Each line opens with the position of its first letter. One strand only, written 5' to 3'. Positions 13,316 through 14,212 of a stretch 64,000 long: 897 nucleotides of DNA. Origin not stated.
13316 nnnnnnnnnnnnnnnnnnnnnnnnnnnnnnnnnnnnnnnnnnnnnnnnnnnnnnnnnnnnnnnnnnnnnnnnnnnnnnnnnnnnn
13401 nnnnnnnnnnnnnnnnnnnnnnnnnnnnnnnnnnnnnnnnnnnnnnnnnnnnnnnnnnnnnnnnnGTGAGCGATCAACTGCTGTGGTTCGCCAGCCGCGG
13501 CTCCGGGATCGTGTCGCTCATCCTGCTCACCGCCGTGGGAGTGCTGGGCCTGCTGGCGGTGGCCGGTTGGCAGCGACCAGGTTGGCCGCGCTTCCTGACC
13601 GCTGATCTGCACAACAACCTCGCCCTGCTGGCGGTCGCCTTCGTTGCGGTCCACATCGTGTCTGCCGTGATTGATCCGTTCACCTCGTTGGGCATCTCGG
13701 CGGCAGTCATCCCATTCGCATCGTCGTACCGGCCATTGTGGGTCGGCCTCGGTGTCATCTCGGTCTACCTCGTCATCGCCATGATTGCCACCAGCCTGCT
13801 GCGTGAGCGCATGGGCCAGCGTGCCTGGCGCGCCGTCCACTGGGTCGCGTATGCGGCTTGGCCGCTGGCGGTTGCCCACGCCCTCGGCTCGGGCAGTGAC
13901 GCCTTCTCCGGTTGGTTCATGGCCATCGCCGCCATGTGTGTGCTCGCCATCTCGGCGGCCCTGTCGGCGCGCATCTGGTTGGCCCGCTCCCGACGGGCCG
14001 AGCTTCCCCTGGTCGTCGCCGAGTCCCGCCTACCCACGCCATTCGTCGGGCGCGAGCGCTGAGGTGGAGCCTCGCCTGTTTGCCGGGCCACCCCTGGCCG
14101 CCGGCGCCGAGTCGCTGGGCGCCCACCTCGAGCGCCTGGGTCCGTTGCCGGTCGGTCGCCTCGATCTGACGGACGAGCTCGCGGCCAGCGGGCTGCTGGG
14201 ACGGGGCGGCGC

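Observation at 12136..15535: Five-gene coupled module of ApbE, a bis-heme ferric-reductase membrane protein, a NuoF-like flavoprotein, a ferredoxin and a small RR-leader protein: candidate uncharacterised transmembrane electron conduit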

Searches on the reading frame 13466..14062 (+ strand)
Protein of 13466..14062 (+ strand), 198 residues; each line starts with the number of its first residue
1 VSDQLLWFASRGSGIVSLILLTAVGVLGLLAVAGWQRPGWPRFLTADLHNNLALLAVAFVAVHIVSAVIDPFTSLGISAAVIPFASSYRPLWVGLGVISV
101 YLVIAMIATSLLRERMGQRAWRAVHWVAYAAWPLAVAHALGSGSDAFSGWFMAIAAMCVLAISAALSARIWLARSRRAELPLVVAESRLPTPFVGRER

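Call 4: search_protein_families(library=pfam, proteins=[window:13466-14062:+], max_evalue=0.01)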
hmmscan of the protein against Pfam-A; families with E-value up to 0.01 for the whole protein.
window:13466-14062:+ (198 aa): 2 families
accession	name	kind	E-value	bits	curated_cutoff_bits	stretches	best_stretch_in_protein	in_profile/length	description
PF01794.25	Ferric_reduct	-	5.4e-09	36.6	28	1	14-135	2-120/121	Ferric reductase like transmembrane component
PF01292.26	Ni_hydr_CYTB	-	0.00059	20.1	30.1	1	15-73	105-168/179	Prokaryotic cytochrome b561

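Call 5: search_protein_families(library=ncbifam, proteins=[window:13466-14062:+], max_evalue=0.01)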
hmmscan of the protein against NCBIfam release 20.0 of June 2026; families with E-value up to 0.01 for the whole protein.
window:13466-14062:+ (198 aa): 1 family
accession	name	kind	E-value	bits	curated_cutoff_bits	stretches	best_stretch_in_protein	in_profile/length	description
NF003831.1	PRK05419.1-2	equivalog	0.0051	16.3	130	1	51-171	79-196/212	protein-methionine-sulfoxide reductase heme-binding subunit MsrQ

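Call 38: find_homologous_proteins(query=window:13466-14062:+, max_evalue=0.00001)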
Query window:13466-14062:+ (198 aa): 1393 proteins with E <= 0.00001 among 3239 candidates; the best 120 are listed.
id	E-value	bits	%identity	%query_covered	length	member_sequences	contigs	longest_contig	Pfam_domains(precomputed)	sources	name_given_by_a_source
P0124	3.1e-118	411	100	100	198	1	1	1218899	PF01794.26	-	-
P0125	4.3e-101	355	83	99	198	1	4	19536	PF01794.26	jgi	jgi:sulfoxide reductase heme-binding subunit YedZ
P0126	2.1e-99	349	82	99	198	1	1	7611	PF01794.26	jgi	jgi:sulfoxide reductase heme-binding subunit YedZ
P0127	3.0e-99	349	80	100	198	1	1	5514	PF01794.26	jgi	jgi:sulfoxide reductase heme-binding subunit YedZ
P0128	1.8e-98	346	78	99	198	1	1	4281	PF01794.26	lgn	-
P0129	3.4e-98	345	82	99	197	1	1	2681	PF01794.26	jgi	jgi:sulfoxide reductase heme-binding subunit YedZ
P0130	2.7e-97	342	79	99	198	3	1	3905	PF01794.26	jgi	jgi:methionine sulfoxide reductase heme-binding subunit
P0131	2.1e-96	339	77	99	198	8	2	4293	PF01794.26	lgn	-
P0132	1.6e-95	336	79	99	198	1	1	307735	PF01794.26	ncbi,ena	-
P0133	5.2e-85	302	71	100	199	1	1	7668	PF01794.26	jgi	jgi:methionine sulfoxide reductase heme-binding subunit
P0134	1.2e-84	301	71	100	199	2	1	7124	-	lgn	-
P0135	2.2e-84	300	72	100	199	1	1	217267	PF01794.26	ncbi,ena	-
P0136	1.0e-83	298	71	100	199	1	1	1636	PF01794.26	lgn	-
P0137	1.3e-83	298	70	100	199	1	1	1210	PF01794.26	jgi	jgi:predicted ferric reductase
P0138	1.5e-83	297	71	100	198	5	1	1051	PF01794.26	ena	-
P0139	1.6e-83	297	71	100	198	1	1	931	PF01794.26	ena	-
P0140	1.7e-83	297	71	100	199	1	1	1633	PF01794.26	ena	-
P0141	2.1e-83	297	71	100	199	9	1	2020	PF01794.26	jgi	-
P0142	2.1e-83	297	72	99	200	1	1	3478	PF01794.26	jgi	jgi:methionine sulfoxide reductase heme-binding subunit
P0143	3.3e-83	296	70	100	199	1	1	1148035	PF01794.26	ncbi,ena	-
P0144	4.6e-83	296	72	100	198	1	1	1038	PF01794.26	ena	-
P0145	4.6e-83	296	71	100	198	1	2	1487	PF01794.26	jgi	-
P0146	6.0e-83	296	72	99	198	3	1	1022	PF01794.26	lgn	-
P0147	9.1e-83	295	71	100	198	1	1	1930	PF01794.26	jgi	-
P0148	1.0e-82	295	71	100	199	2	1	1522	PF01794.26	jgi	jgi:sulfoxide reductase heme-binding subunit YedZ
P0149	1.2e-82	295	71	100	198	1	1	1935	PF01794.26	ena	-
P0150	1.4e-82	294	69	100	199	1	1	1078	PF01794.26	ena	-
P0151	2.6e-82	293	69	99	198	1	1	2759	PF01794.26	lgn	-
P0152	3.4e-82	293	70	100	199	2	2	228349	PF01794.26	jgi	jgi:sulfoxide reductase heme-binding subunit YedZ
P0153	1.8e-81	291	70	100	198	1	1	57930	PF01794.26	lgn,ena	-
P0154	5.3e-81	289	69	100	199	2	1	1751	PF01794.26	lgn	-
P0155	1.9e-80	287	68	100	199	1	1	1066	PF01794.26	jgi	jgi:sulfoxide reductase heme-binding subunit YedZ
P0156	2.4e-80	287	68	100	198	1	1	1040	PF01794.26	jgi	jgi:sulfoxide reductase heme-binding subunit YedZ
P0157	2.9e-80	287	68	100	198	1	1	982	PF01794.26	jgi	jgi:sulfoxide reductase heme-binding subunit YedZ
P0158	5.5e-80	286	66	99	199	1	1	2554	PF01794.26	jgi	jgi:methionine sulfoxide reductase heme-binding subunit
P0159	6.2e-80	286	67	100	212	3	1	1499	PF01794.26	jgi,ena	jgi:sulfoxide reductase heme-binding subunit YedZ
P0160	1.4e-79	285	67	100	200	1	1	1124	PF01794.26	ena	-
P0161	4.4e-79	283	69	99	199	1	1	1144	PF01794.26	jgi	-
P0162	5.9e-79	282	67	100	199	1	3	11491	PF01794.26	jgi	jgi:sulfoxide reductase heme-binding subunit YedZ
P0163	1.0e-78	282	68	97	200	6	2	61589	PF01794.26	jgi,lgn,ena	-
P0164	1.3e-78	281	66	100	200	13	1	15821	PF01794.26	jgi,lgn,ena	jgi:sulfoxide reductase heme-binding subunit YedZ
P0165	1.4e-78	281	69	99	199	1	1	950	PF01794.26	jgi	-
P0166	8.3e-78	279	65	100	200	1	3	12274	PF01794.26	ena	-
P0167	5.9e-77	276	66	97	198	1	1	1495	PF01794.26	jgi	jgi:sulfoxide reductase heme-binding subunit YedZ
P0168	1.4e-76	275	68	99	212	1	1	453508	PF01794.26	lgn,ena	-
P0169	1.5e-76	275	66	100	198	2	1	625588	PF01794.26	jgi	jgi:sulfoxide reductase heme-binding subunit YedZ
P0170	6.8e-76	272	65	99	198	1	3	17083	PF01794.26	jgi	jgi:sulfoxide reductase heme-binding subunit YedZ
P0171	9.5e-76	272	69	97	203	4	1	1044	PF01794.26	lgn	-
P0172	1.7e-75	271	68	100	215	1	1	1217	PF01794.26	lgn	-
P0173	2.0e-75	271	64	99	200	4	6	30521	PF01794.26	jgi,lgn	jgi:sulfoxide reductase heme-binding subunit YedZ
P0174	4.6e-75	270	65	99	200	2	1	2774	PF01794.26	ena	-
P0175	8.1e-75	269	66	100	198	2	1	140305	PF01794.26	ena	-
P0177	2.2e-74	268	67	94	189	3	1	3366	PF01794.26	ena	-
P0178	3.0e-74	267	66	98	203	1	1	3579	PF01794.26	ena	-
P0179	1.8e-73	265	68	97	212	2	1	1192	PF01794.26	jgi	jgi:sulfoxide reductase heme-binding subunit YedZ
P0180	4.0e-73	263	65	99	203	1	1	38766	PF01794.26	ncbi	-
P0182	2.5e-72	261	61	100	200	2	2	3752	PF01794.26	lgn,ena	-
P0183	3.8e-72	260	68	93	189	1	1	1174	PF01794.26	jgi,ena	-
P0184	4.0e-72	260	66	94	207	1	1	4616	PF01794.26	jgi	jgi:methionine sulfoxide reductase heme-binding subunit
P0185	1.3e-71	259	60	99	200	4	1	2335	PF01794.26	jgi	-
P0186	1.4e-71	258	62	99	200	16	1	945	PF01794.26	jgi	jgi:methionine sulfoxide reductase heme-binding subunit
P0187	2.0e-71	258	66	91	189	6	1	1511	PF01794.26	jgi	jgi:sulfoxide reductase heme-binding subunit YedZ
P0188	2.3e-71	258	66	94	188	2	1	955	PF01794.26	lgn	-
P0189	2.3e-71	258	66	91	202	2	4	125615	PF01794.26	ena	-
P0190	2.5e-71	258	66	93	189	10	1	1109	PF01794.26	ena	-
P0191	2.5e-71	258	65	86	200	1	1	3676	PF01794.26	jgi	jgi:sulfoxide reductase heme-binding subunit YedZ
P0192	3.4e-71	257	66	91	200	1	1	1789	PF01794.26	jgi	jgi:sulfoxide reductase heme-binding subunit YedZ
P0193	4.7e-71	257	71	78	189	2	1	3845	PF01794.26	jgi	jgi:methionine sulfoxide reductase heme-binding subunit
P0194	1.2e-70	255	63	100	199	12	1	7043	PF01794.26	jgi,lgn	-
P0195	1.3e-70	255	66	95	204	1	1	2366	PF01794.26,PF01292.27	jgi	-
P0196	1.4e-70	255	68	90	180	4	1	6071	PF01794.26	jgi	jgi:sulfoxide reductase heme-binding subunit YedZ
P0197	1.5e-70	255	66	94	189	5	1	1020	PF01794.26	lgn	-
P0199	4.7e-70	253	65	94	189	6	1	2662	PF01794.26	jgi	jgi:methionine sulfoxide reductase heme-binding subunit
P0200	7.1e-70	253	60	99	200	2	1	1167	PF01794.26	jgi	jgi:methionine sulfoxide reductase heme-binding subunit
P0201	7.2e-70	253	64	97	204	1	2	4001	PF01794.26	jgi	jgi:sulfoxide reductase heme-binding subunit YedZ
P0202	7.2e-70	253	60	99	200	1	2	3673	PF01794.26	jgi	jgi:sulfoxide reductase heme-binding subunit YedZ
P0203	7.7e-70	253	64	94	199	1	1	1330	PF01794.26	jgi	jgi:sulfoxide reductase heme-binding subunit YedZ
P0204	8.6e-70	253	65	89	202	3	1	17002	PF01794.26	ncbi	-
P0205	1.2e-69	252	65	89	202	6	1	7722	PF01794.26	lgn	-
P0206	1.9e-69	251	63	93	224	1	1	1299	PF01794.26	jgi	jgi:sulfoxide reductase heme-binding subunit YedZ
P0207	2.6e-69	251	65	86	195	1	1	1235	PF01794.26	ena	-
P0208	3.9e-69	250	61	97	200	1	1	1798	PF01794.26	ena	-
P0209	4.1e-69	250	64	96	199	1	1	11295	PF01794.26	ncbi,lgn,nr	ncbi:MAG TPA: ferric reductase-like transmembrane domain-containing protein [Candidatus Limnocylindr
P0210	6.1e-69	250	59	100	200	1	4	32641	PF01794.26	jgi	jgi:sulfoxide reductase heme-binding subunit YedZ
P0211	8.9e-69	249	65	97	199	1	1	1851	PF01794.26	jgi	jgi:DMSO/TMAO reductase YedYZ heme-binding membrane subunit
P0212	9.6e-69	249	65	86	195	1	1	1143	PF01794.26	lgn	-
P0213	1.1e-68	249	63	93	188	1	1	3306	PF01794.26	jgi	jgi:predicted ferric reductase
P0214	1.6e-68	248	63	96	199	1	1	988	PF01794.26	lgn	-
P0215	2.0e-68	248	63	93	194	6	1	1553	PF01794.26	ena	-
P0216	2.0e-68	248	61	99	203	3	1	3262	PF01794.26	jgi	jgi:methionine sulfoxide reductase heme-binding subunit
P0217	2.2e-68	248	59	99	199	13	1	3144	PF01794.26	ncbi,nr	ncbi:MAG: methionine sulfoxide reductase heme-binding subunit [Chloroflexota bacterium]|nr:methionin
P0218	2.3e-68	248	63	94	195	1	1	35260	PF01794.26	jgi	jgi:sulfoxide reductase heme-binding subunit YedZ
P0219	2.6e-68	248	63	95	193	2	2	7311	PF01794.26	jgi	jgi:methionine sulfoxide reductase heme-binding subunit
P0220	3.5e-68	247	65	91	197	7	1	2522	PF01794.26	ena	-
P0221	3.9e-68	247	62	96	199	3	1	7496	PF01794.26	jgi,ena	jgi:DMSO/TMAO reductase YedYZ heme-binding membrane subunit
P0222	4.3e-68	247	58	100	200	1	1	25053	PF01794.26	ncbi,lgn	-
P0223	4.9e-68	247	61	99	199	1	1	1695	PF01794.26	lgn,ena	-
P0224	5.7e-68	247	64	86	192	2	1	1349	PF01794.26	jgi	-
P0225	7.7e-68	246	60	98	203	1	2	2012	PF01794.26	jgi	-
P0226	8.5e-68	246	60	96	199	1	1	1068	PF01794.26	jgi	jgi:predicted ferric reductase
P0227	8.5e-68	246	61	99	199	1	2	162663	PF01794.26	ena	-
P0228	1.0e-67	246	60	99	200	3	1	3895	PF01794.26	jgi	jgi:methionine sulfoxide reductase heme-binding subunit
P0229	1.3e-67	246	61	99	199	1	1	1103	PF01794.26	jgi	-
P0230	1.3e-67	245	63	91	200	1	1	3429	PF01794.26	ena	-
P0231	1.4e-67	245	61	100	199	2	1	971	PF01794.26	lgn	-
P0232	1.5e-67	245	62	96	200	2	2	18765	PF01794.26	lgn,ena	-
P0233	1.7e-67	245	61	100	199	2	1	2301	PF01794.26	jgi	jgi:methionine sulfoxide reductase heme-binding subunit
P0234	1.9e-67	245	61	99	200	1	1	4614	PF01794.26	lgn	-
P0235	1.9e-67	245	62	100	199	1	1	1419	PF01794.26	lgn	-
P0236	2.2e-67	245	61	99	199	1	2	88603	PF01794.26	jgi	-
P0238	2.5e-67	245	63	96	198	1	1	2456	PF01794.26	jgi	jgi:DMSO/TMAO reductase YedYZ heme-binding membrane subunit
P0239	2.9e-67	244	61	96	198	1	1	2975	PF01794.26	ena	-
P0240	3.1e-67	244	63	97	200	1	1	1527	PF01794.26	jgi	jgi:predicted ferric reductase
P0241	3.2e-67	244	61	99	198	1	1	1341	PF01794.26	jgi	jgi:methionine sulfoxide reductase heme-binding subunit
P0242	3.6e-67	244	63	93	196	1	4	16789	PF01794.26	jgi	jgi:methionine sulfoxide reductase heme-binding subunit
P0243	3.9e-67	244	62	97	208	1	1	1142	PF01794.26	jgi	jgi:sulfoxide reductase heme-binding subunit YedZ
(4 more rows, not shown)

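Call 47: predict_structure(alignment_id=A2)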
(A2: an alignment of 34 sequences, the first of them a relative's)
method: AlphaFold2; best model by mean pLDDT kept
length: 198 residues; sequences in the alignment: 34
mean_pLDDT: 80.3   pTM: 0.73
mean pLDDT of the five models: 80.3, 69.9, 65.6, 65.1, 62.6
residues with pLDDT >= 90: 32; 70-90: 130; 50-70: 32; < 50: 4
segments of 3 or more residues with pLDDT < 50: 195-198
pLDDT, mean of each block of 10 residues (from residue 1): 76 86 89 76 84 88 80 61 64 84 88 88 89 89 80 92 92 78 67 50
secondary structure, 60 per line:
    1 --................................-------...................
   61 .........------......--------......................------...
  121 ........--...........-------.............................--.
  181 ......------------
elements in order: H3-34 H42-69 H76-81 H90-111 H118-128 H131-141 H149-177 H180-186

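Call 51: fold_search(model_id=the predicted structure, library=pdb)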
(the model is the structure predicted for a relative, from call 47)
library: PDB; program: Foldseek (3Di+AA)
matches with E <= 10: 183; with E <= 0.001: 0
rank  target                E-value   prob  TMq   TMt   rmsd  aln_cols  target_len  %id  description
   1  8qq7                  1.4e-01  0.95  0.39  0.23   8.3       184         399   15  Structure of SpNOX: a Bacterial NADPH oxidase (released 2024-05-08)
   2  7tai_A                1.8e-01  1.00  0.55  0.29   6.1       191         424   18  Structure of STEAP2 in complex with ligands (released 2023-01-25)
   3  5o0t                  3.0e-01  0.98  0.49  0.48   5.6       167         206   20  CRYSTAL STRUCTURE OF TRANS-MEMBRANE DOMAIN OF Cylindrospermum stagnale NADPH-OXIDASE 5 (NOX5) (released 2017-06-28)
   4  8u86_A                4.8e-01  0.96  0.46  0.23   5.6       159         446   16  Structural Basis of Human NOX5 Activation (released 2024-05-01)
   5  8u85_A                8.6e-01  0.92  0.47  0.18   5.6       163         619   18  Structural Basis of Human NOX5 Activation (released 2024-05-01)
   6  7yzk_A                9.0e-01  0.25  0.27  0.17  13.7       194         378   16  Structure of Mycobacterium tuberculosis adenylyl cyclase Rv1625c / Cya (released 2022-08-31)
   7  2elb                  9.0e-01  0.12  0.19  0.12  28.0       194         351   13  Crystal Structure of the BAR-PH domain of human APPL1 (released 2007-05-29)
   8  8qt6                  9.5e-01  0.75  0.42  0.24   6.5       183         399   18  Cryo-EM structure of Streptococcus pneumoniae NADPH oxidase (released 2024-07-24)
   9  8ucd_C                9.9e-01  0.91  0.51  0.43   8.9       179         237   14  Cryo-EM structure of human STEAP1 in complex with AMG 509 Fab (released 2023-11-22)
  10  6rai_B                9.9e-01  0.38  0.32  0.12  22.0       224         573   13  Heterodimeric ABC exporter TmrAB in ATP-bound outward-facing occluded conformation (released 2019-07-31)
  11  8yh0_R                1.1e+00  0.14  0.22  0.17  17.2       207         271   12  A3R-Gi complex bound to NECA (released 2024-11-06)
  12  7d3e_A                1.3e+00  0.82  0.51  0.10   7.7       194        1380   16  Cryo-EM structure of human DUOX1-DUOXA1 in low-calcium state (released 2020-12-09)
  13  7uw9_o                1.5e+00  0.15  0.22  0.27  16.5       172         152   13  Citrus V-ATPase State 1, H in contact with subunit a (released 2022-07-06)
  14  7xge_A                1.5e+00  0.21  0.26  0.29  17.9       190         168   11  Crystal structure of MCL-1 in complex with computationally designed inhibitor protein (released 2022-07-20)
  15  7vg4_B                1.5e+00  0.12  0.21  0.21  11.9       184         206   10  10,5-methenyltetrahydrofolate cyclohydrolase from Methylobacterium extorquens AM1 strain (released 2022-07-06)
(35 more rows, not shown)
